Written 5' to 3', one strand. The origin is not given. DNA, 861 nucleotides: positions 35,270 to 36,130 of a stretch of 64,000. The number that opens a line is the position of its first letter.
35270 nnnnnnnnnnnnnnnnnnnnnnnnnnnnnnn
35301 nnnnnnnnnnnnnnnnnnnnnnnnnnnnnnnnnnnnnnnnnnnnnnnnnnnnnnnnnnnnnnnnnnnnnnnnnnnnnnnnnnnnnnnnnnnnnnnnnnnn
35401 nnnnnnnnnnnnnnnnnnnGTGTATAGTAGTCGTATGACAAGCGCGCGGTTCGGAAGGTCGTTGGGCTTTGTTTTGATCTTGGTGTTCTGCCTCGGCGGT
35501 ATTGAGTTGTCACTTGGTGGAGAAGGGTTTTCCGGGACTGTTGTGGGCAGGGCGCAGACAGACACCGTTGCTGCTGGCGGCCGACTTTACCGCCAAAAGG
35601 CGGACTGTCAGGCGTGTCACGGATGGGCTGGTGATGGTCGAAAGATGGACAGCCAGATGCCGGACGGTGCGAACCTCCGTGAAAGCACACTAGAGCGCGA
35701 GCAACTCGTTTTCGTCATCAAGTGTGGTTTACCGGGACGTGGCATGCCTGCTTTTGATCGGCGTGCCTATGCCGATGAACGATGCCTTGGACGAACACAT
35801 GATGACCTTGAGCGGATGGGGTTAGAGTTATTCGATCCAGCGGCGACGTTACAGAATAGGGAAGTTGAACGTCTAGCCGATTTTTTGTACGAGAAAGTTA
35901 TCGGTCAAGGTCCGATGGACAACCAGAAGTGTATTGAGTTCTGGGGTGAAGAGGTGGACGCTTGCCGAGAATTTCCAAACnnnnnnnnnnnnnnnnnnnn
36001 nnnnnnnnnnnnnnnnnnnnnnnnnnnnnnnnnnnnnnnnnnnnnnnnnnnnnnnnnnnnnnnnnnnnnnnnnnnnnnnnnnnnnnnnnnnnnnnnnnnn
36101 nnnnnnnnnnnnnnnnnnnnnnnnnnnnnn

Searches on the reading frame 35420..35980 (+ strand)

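Call 29: search_protein_families(library=pfam, proteins=[window:35420-35980:+], max_evalue=0.001)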
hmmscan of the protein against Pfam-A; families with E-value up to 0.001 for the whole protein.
window:35420-35980:+ (187 aa): 1 family
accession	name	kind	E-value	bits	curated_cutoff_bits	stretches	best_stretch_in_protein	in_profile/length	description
PF13442.11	Cytochrome_CBB3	-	1.2e-08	35.6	27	1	49-114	2-53/68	Cytochrome C oxidase, cbb3-type, subunit III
